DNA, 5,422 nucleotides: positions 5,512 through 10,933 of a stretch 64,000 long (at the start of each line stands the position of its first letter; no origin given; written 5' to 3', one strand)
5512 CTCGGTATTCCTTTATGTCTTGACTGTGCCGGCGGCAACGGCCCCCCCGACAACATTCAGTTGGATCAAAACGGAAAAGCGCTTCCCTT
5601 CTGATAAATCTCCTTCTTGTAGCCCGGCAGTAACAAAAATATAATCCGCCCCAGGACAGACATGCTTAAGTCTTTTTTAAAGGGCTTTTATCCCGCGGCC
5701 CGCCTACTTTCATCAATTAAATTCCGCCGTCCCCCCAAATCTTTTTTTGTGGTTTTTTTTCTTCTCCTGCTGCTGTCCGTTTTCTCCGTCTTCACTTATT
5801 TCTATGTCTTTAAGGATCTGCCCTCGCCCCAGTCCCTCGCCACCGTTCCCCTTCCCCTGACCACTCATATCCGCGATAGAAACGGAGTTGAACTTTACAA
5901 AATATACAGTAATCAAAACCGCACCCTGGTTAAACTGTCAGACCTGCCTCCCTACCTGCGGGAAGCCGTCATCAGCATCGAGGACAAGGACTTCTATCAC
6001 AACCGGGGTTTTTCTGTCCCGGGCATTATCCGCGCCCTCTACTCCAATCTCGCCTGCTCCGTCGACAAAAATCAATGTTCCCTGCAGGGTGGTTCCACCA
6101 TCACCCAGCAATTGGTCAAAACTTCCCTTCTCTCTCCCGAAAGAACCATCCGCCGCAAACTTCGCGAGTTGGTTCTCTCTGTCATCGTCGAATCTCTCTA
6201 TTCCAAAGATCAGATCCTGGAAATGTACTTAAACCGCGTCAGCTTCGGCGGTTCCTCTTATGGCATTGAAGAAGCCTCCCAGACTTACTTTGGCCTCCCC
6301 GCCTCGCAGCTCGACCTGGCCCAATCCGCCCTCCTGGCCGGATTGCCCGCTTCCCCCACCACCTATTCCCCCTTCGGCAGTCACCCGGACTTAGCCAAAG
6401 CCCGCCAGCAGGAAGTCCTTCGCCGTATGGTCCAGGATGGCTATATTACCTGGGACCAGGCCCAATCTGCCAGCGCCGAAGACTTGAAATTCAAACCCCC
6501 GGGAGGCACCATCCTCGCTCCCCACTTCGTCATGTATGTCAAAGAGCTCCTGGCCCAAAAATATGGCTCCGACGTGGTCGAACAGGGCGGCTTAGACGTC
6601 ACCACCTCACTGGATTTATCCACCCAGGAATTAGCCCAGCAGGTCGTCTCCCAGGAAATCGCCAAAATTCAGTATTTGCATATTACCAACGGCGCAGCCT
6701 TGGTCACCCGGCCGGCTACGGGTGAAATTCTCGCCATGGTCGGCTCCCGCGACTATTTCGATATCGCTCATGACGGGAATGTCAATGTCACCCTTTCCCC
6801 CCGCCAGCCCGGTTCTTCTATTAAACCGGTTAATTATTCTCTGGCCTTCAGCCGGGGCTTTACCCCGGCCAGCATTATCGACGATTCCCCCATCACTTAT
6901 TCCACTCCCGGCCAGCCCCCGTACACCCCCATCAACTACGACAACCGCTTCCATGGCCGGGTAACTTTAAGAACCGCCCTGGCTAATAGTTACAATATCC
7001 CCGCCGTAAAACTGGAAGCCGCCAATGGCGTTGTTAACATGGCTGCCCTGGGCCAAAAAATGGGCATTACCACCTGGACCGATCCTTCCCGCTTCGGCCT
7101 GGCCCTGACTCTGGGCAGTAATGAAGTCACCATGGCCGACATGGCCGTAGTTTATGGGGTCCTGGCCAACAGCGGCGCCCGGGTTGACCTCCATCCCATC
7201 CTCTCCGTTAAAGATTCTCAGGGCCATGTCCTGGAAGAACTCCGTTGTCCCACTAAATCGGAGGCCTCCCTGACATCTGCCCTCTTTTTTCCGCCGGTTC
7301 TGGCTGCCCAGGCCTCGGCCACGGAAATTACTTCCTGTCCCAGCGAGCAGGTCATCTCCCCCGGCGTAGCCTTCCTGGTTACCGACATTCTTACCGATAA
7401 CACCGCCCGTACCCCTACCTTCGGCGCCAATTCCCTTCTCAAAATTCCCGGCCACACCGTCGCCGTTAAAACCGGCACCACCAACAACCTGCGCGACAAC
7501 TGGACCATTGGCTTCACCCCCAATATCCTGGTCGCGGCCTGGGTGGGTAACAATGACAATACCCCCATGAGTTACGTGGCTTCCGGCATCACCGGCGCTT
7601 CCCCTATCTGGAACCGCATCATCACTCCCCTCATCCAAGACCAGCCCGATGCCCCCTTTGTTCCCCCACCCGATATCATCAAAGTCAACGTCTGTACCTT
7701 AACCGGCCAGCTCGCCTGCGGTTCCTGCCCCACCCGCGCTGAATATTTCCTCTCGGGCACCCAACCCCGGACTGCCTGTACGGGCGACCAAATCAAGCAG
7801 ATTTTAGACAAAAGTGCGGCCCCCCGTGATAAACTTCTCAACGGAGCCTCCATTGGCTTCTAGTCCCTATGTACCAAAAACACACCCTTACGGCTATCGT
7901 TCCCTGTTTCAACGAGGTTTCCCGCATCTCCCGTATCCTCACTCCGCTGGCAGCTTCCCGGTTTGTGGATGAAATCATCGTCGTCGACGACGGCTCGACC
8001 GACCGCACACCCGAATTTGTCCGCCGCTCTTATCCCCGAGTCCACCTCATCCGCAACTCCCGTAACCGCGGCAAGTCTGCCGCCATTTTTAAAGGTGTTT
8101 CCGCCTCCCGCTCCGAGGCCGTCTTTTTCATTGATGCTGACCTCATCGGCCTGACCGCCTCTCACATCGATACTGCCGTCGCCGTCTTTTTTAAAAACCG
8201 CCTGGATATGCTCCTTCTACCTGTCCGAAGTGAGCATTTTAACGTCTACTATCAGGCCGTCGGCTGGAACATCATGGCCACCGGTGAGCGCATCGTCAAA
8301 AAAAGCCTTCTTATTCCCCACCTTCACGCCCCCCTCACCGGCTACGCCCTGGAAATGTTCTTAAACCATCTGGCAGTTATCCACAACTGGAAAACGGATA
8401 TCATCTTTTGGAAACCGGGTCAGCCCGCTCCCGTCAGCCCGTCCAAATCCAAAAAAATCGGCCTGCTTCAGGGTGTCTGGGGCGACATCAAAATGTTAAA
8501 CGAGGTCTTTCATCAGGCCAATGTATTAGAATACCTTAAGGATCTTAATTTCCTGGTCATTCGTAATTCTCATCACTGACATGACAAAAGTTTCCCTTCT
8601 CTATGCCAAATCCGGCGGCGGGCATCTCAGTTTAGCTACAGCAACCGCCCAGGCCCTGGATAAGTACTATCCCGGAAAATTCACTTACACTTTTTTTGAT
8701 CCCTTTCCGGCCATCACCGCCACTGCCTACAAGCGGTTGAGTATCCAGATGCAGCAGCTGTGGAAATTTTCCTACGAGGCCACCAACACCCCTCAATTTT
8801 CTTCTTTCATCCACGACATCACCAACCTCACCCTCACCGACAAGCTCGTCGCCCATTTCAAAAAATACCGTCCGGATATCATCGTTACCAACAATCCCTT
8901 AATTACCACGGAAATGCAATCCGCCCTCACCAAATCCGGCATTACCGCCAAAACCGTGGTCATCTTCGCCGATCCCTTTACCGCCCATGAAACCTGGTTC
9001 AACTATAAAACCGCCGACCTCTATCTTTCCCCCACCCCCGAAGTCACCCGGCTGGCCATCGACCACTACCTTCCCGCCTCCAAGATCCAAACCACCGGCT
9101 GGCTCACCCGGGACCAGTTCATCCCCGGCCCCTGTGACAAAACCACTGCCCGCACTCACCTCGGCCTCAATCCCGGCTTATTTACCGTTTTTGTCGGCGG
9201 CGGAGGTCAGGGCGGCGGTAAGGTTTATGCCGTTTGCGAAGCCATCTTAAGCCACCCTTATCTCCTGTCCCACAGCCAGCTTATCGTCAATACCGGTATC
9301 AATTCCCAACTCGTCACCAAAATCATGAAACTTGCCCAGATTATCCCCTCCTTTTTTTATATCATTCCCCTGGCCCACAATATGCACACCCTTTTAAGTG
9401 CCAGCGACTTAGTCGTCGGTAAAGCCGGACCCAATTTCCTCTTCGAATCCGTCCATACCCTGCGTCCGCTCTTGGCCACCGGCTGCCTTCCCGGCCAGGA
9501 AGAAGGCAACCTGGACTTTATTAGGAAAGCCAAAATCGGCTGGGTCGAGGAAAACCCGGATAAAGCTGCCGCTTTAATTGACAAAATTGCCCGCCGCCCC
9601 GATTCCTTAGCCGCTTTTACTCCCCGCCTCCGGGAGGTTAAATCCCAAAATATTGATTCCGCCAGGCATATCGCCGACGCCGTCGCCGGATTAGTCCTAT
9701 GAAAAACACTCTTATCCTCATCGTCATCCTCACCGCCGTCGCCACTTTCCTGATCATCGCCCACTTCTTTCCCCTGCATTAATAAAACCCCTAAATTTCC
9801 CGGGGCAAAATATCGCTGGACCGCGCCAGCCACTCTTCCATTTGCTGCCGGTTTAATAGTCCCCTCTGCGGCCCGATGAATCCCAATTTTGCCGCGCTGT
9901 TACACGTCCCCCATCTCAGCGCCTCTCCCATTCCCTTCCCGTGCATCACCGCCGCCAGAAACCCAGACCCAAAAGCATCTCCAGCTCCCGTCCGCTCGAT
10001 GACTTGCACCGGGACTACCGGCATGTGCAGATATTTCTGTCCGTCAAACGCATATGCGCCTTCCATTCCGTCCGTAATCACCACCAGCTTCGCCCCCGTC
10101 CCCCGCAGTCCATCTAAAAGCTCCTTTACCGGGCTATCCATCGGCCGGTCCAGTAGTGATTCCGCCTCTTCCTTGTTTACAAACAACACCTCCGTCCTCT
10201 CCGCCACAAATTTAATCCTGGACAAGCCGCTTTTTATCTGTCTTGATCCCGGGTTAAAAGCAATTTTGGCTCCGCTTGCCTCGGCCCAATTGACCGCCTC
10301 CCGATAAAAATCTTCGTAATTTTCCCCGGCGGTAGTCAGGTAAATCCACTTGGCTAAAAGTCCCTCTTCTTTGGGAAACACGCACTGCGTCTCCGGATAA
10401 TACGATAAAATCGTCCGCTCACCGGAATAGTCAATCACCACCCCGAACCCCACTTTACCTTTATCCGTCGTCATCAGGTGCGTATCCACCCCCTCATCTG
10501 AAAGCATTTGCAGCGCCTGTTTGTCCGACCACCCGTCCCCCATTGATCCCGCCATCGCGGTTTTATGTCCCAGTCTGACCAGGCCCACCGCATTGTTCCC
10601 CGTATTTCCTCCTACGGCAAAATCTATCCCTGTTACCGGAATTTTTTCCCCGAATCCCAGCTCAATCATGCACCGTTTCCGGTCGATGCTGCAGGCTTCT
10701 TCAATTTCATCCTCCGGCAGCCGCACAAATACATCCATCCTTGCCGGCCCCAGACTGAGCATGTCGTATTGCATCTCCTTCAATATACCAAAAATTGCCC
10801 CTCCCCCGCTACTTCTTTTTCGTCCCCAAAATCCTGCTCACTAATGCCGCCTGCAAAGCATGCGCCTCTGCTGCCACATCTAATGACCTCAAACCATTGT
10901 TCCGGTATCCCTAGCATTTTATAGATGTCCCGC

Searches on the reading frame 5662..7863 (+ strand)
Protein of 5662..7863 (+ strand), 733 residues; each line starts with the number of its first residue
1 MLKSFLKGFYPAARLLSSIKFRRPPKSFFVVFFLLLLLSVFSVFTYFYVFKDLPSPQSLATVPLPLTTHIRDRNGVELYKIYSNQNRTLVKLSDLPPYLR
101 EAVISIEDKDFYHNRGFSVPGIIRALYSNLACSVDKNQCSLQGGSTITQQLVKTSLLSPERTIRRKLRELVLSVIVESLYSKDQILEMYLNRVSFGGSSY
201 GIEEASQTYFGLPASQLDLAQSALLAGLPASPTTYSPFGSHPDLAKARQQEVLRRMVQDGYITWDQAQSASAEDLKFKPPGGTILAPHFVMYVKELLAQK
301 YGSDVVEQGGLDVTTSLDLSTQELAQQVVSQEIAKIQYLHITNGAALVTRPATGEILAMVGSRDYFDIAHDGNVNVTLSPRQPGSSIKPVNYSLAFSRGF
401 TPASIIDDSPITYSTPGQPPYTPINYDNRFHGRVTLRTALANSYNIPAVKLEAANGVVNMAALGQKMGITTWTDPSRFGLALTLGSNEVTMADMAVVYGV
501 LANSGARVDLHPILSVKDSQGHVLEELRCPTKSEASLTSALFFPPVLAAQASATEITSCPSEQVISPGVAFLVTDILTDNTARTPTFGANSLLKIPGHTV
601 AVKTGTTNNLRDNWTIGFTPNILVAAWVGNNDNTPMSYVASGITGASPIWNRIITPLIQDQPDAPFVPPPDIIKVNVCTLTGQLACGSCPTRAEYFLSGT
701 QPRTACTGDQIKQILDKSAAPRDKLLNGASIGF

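Call 87: search_protein_families(library=pfam, proteins=[window:5662-7863:+], max_evalue=0.0001)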
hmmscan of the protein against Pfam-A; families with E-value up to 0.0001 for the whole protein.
window:5662-7863:+ (733 aa): 2 families
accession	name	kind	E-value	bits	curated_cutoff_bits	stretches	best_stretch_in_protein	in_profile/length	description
PF00912.28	Transgly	-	1.1e-58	198.1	27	1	77-256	4-177/178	Transglycosylase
PF00905.27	Transpeptidase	-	3.2e-23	82.8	22.1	1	344-635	1-282/299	Penicillin binding protein transpeptidase domain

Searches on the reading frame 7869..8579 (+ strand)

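Call 85: search_protein_families(library=pfam, proteins=[window:7869-8579:+], max_evalue=0.0001)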
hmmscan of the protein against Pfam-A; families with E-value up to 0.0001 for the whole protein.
window:7869-8579:+ (236 aa): 3 families
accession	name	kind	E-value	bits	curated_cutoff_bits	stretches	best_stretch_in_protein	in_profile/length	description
PF00535.33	Glycos_transf_2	-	5.3e-24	85.5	23.3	1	9-159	2-159/168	Glycosyl transferase family 2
PF13641.12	Glyco_tranf_2_3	-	9.7e-11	42.5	27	1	7-131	3-135/230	Glycosyltransferase like family 2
PF12804.13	NTP_transf_3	-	1.6e-05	25.6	27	1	20-117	27-121/160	MobA-like NTP transferase domain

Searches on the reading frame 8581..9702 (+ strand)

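Call 85: search_protein_families(library=pfam, proteins=[window:8581-9702:+], max_evalue=0.0001)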
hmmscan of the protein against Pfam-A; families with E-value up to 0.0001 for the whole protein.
window:8581-9702:+ (373 aa): 1 family
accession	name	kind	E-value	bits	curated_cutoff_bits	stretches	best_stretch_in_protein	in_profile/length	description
PF06925.17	MGDG_synth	-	3.6e-11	43.9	25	1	45-173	38-166/169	Monogalactosyldiacylglycerol (MGDG) synthase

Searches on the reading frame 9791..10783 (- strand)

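Call 85: search_protein_families(library=pfam, proteins=[window:9791-10783:-], max_evalue=0.0001)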
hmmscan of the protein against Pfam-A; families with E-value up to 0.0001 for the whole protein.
window:9791-10783:- (330 aa): 1 family
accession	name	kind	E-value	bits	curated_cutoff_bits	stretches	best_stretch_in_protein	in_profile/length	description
PF00294.29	PfkB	-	1.7e-35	123.3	25.8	1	33-298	12-288/302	pfkB family carbohydrate kinase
